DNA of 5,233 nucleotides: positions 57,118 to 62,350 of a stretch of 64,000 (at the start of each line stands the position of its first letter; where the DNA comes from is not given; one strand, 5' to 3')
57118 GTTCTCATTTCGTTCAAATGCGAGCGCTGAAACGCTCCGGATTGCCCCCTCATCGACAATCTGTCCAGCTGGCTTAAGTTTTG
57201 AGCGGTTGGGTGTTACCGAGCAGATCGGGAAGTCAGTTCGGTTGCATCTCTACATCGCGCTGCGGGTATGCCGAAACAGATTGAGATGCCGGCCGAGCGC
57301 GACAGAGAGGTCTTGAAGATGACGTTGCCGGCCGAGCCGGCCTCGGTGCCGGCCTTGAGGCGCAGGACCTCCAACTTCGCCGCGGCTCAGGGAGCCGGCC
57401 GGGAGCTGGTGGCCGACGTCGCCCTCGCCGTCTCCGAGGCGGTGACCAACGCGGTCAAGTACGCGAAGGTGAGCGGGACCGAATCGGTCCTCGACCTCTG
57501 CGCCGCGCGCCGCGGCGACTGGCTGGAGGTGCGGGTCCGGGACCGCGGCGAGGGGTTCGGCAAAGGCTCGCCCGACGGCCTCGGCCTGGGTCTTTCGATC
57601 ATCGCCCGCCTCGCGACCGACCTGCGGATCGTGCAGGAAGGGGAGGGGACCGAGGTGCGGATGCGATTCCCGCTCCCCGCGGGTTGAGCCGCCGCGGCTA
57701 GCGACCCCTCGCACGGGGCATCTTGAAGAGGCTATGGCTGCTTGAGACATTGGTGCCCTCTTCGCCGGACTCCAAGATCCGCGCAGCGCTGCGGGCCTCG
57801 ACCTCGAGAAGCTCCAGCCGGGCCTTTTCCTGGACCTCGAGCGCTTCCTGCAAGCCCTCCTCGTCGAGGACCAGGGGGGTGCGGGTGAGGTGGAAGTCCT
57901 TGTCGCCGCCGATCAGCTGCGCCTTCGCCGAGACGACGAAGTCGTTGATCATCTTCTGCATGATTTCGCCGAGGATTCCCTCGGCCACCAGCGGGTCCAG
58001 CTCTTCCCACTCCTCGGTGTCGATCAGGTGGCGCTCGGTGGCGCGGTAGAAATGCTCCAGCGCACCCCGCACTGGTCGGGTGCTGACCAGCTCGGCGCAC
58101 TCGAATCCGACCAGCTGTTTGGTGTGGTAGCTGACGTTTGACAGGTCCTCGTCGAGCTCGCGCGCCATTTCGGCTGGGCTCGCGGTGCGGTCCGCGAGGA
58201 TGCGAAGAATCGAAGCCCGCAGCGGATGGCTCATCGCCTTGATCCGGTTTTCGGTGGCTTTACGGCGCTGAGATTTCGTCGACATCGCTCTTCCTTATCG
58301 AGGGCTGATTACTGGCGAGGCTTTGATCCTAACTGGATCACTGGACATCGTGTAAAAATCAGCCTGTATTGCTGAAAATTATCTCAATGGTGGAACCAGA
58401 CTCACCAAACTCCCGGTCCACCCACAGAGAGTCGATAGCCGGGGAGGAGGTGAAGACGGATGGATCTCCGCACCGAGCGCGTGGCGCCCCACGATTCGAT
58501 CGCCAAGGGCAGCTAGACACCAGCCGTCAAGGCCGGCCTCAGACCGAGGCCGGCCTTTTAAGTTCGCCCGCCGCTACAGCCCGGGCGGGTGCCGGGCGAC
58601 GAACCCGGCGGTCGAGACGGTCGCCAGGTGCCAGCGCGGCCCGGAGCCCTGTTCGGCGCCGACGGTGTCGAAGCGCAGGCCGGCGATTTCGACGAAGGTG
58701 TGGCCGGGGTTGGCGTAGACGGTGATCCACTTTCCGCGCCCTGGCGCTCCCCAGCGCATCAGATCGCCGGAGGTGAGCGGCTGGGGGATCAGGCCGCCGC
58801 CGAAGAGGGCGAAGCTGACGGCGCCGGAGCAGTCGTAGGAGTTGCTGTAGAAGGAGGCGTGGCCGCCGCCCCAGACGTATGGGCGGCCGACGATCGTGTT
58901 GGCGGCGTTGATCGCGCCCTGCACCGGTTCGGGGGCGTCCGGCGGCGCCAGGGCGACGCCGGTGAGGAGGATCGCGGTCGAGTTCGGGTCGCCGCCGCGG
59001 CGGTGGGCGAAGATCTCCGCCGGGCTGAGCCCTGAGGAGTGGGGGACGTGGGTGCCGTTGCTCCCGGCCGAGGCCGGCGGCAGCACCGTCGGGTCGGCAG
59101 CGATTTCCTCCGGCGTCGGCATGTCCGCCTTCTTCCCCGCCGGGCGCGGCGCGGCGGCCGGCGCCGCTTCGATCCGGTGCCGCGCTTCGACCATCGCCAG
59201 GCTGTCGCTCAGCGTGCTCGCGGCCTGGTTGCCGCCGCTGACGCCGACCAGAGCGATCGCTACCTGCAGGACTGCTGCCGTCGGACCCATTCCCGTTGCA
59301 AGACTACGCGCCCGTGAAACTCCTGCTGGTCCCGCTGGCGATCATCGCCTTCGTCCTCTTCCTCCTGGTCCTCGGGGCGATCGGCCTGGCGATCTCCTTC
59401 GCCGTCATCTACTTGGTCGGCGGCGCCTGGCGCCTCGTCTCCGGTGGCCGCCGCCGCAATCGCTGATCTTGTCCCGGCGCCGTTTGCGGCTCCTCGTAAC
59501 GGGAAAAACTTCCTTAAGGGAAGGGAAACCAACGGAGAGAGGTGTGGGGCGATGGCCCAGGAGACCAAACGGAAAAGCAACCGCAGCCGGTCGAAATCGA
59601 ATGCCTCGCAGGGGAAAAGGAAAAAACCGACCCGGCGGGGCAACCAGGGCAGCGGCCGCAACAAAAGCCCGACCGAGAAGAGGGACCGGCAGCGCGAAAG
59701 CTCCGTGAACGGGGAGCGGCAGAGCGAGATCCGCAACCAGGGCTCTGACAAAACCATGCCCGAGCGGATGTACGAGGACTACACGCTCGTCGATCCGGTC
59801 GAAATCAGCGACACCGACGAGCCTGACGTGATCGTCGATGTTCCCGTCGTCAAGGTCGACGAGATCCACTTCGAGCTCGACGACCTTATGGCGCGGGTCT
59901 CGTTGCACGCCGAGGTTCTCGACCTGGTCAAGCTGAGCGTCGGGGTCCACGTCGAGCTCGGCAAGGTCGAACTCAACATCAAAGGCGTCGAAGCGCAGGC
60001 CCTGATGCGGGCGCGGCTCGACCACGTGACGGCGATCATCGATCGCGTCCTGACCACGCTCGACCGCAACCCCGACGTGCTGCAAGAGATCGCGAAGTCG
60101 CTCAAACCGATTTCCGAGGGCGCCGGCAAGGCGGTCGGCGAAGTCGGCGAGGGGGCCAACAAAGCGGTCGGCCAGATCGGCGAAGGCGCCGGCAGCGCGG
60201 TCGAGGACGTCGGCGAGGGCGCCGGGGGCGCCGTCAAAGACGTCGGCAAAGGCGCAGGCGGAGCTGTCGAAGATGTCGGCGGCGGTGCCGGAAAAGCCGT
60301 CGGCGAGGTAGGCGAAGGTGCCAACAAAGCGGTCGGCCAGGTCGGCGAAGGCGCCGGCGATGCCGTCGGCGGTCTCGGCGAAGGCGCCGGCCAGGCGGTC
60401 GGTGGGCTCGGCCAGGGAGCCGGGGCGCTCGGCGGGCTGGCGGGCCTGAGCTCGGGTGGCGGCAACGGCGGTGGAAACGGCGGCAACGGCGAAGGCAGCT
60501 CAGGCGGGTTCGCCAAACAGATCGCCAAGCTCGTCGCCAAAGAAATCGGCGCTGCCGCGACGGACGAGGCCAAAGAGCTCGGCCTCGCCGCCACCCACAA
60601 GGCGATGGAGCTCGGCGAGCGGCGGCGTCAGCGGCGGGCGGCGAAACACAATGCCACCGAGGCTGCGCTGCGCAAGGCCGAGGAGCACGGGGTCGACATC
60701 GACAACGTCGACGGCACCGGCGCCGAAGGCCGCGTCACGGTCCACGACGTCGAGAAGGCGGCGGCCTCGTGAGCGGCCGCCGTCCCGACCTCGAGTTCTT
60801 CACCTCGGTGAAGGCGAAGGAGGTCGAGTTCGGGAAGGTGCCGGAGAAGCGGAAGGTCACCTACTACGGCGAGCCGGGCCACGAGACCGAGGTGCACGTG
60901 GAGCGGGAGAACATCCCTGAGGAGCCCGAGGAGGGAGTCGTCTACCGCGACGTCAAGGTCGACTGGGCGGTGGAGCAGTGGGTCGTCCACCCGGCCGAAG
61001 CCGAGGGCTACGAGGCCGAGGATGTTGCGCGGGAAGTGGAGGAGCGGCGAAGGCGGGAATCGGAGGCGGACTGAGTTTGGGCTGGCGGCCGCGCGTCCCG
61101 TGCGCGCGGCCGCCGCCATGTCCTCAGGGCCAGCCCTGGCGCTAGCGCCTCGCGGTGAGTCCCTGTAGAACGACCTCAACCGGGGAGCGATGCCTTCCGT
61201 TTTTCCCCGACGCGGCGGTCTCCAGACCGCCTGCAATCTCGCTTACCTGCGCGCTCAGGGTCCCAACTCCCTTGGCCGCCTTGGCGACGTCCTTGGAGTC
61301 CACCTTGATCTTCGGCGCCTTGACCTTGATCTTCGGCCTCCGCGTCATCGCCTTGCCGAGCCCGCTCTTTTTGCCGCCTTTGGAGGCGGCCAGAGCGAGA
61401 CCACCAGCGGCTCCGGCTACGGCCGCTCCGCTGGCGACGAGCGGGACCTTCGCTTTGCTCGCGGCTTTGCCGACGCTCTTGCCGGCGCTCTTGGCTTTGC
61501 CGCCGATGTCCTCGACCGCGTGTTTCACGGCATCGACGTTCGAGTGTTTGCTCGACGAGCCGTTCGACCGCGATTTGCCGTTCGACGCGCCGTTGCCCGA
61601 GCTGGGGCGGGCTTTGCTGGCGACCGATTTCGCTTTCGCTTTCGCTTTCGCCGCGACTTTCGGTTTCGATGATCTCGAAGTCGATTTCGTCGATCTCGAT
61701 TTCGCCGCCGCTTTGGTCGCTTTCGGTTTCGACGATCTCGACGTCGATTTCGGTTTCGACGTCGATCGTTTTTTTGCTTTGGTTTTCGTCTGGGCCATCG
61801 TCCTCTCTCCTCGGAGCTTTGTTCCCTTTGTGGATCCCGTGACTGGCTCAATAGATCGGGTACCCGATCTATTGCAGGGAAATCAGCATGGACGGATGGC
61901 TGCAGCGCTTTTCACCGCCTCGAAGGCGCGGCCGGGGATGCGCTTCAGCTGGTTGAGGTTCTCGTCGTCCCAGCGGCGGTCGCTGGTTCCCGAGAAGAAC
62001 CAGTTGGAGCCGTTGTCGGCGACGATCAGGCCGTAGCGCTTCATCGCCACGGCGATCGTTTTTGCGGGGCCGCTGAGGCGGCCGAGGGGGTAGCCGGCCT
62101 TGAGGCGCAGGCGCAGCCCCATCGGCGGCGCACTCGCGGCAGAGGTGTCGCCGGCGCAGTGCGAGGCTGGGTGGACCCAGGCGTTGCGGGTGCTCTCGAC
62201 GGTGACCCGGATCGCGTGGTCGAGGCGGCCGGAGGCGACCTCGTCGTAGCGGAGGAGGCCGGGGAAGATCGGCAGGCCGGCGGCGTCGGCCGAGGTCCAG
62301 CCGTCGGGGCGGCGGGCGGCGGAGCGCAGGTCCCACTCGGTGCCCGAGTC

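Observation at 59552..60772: Chimeric protein: polybasic tail, beta-rich core, ten 11-residue repeats and a C-terminal E3-binding (PSBD)-like module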

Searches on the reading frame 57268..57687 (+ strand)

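Call 4: search_protein_families(library=pfam, proteins=[window:57268-57687:+], max_evalue=1)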
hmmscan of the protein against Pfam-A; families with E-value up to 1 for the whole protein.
window:57268-57687:+ (139 aa): 3 families
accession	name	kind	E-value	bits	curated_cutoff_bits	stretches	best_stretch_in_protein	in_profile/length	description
PF13581.12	HATPase_c_2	-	4e-24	85.5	27.4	1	20-134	1-127/127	Histidine kinase-like ATPase domain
PF02518.31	HATPase_c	-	1.4e-10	42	26.4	1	51-137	6-110/111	Histidine kinase-, DNA gyrase B-, and HSP90-like ATPase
PF02824.27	TGS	-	0.14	12.7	22.2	1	48-73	19-42/60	TGS domain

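Call 5: search_protein_families(library=ncbifam, proteins=[window:57268-57687:+], max_evalue=1)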
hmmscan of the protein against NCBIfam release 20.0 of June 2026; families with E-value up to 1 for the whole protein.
window:57268-57687:+ (139 aa): 12 families
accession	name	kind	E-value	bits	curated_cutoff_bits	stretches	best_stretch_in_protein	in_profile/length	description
NF003144.0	PRK04069.1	equivalog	3.7e-13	49.2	145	1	12-98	4-90/161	anti-sigma B factor RsbW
TIGR01924.1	rsbW_low_gc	equivalog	8e-12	44.9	155.05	1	13-97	5-89/159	anti-sigma B factor RsbW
NF041045.1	RsbA_anti_sig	subfamily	1.6e-11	44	210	1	17-134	184-302/303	anti-sigma factor RsbA family regulatory protein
TIGR01925.2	spIIAB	equivalog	7.3e-10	38.9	135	1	16-133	3-133/137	anti-sigma F factor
NF008184.0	PRK10935.1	equivalog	0.0001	21.1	553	1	55-135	476-558/565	nitrate/nitrite two-component system sensor histidine kinase NarQ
NF051872.1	HisKinPhyk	equivalog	0.0005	18.8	750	1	48-134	447-536/537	sensor histidine kinase PhyK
NF041832.1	near_NosP_CTERM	subfamily_domain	0.0054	15.9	400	0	58-98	128-164/370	NahK/ErcS family hybrid sensor histidine kinase/response regulator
TIGR02966.1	phoR_proteo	equivalog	0.0083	15.2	334.2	1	52-97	231-273/333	phosphate regulon sensor histidine kinase PhoR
NF008649.0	PRK11644.1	equivalog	0.04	12.6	408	1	56-135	418-495/499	signal transduction histidine-protein kinase/phosphatase UhpB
NF046044.1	PnpS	equivalog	0.12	11.4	400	0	59-98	294-330/390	two-component system histidine kinase PnpS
NF052531.1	Strep_LiaS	equivalog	0.2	10.9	450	1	55-136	245-327/328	envelope stress sensor histidine kinase LiaS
NF006800.0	PRK09303.1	equivalog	0.28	10.1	342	1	59-97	281-317/383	histidine kinase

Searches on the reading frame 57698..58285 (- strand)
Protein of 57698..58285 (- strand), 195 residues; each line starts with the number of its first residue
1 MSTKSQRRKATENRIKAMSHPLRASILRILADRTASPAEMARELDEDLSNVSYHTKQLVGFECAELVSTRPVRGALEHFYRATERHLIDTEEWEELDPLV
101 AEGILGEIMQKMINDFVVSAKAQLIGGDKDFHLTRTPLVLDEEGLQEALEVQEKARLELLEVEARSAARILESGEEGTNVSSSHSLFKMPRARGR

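Call 4: search_protein_families(library=pfam, proteins=[window:57698-58285:-], max_evalue=1)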
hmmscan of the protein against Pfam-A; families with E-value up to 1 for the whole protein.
window:57698-58285:- (195 aa): 3 families
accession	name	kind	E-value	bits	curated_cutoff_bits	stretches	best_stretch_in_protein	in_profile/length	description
PF12840.13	HTH_20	-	7.6e-10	39.1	27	1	18-59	1-43/51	Helix-turn-helix domain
PF01022.26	HTH_5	-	0.0054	17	22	1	21-59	2-40/47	Bacterial regulatory protein, arsR family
PF24038.1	DUF7347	-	0.015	16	27.6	1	15-60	5-54/77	Domain of unknown function (DUF7347)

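Call 5: search_protein_families(library=ncbifam, proteins=[window:57698-58285:-], max_evalue=1)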
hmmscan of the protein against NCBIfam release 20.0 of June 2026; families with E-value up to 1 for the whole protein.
window:57698-58285:- (195 aa): 7 families
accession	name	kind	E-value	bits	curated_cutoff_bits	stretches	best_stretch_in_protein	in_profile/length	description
NF033788.1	HTH_metalloreg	subfamily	9.4e-08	31.8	55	1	14-87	4-73/77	metalloregulator ArsR/SmtB family transcription factor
NF047906.1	CdPbTransRegCmtR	equivalog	1.5e-06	28.1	150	1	1-60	1-60/104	Cd(II)/Pb(II)-sensing metalloregulatory transcriptional regulator CmtR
NF033789.1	repress_SdpR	subfamily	8.4e-05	22.4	100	1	15-59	2-46/79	autorepressor SdpR family transcription factor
NF053755.1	MsvR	equivalog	0.0013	18.5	220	1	10-60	2-52/236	transcriptional factor MsvR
NF005061.0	PRK06474.1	equivalog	0.0015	18.4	121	1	12-96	2-90/178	hypothetical protein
NF040642.1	sulf_sens_BigR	equivalog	0.0028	17.7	155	1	9-85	8-79/95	sulfite-sensing transcriptional repressor BigR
NF041413.1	ArsR_Rv2640c_fam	equivalog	0.036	14.5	155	1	14-84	35-103/118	Rv2640c family ArsR-like transcriptional regulator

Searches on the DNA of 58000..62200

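Call 72: search_rna_families(source=window, start=58000, end=62200, threshold=evalue, max_evalue=1)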
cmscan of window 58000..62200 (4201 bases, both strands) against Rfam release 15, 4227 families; matches with E-value up to 1: 0.
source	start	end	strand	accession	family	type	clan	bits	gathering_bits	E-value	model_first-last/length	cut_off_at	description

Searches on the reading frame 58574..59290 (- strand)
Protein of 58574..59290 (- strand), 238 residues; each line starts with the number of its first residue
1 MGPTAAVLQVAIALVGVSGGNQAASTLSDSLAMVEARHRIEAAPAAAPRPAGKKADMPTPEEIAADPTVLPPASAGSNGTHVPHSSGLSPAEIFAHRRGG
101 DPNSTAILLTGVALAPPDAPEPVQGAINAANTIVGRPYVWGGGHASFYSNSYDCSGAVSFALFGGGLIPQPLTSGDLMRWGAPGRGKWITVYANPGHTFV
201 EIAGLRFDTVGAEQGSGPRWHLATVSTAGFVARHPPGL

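Call 4: search_protein_families(library=pfam, proteins=[window:58574-59290:-], max_evalue=1)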
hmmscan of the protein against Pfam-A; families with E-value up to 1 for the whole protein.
window:58574-59290:- (238 aa): 2 families
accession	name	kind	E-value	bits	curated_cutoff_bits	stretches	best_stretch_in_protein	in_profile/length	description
PF00877.26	NLPC_P60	-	0.0091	16.4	23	1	135-162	1-24/105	NlpC/P60 family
PF05382.19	Amidase_5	-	0.019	15.3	21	1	149-181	26-58/142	Bacteriophage peptidoglycan hydrolase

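Call 5: search_protein_families(library=ncbifam, proteins=[window:58574-59290:-], max_evalue=1)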
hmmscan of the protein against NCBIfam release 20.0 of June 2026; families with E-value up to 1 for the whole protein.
window:58574-59290:- (238 aa): 3 families
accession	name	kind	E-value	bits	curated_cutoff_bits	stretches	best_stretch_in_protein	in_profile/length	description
NF038345.1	wall_hydro_RipC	exception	0.00048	19.6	425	1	85-183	246-306/362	peptidoglycan hydrolase RipC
NF033742.1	NlpC_p60_RipB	exception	0.005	16.5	335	1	122-179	76-141/206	NlpC/P60 family peptidoglycan endopeptidase RipB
NF046048.1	NlpC_P60_DIP1281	equivalog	0.52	9.1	517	0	121-145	450-474/587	DIP1281 family NlpC/P60 protein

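Call 82: search_protein_families(library=padloc, proteins=[window:58574-59290:-], max_evalue=0.01)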
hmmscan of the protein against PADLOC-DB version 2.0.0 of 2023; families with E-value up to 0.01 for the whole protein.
window:58574-59290:- (238 aa): 0 families

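Call 83: search_protein_families(library=phrogs, proteins=[window:58574-59290:-], max_evalue=0.01)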
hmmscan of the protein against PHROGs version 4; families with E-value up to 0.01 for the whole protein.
window:58574-59290:- (238 aa): 1 family
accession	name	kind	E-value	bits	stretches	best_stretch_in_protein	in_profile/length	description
phrog_329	-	tail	0.00091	18.5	1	124-162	536-571/949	minor tail protein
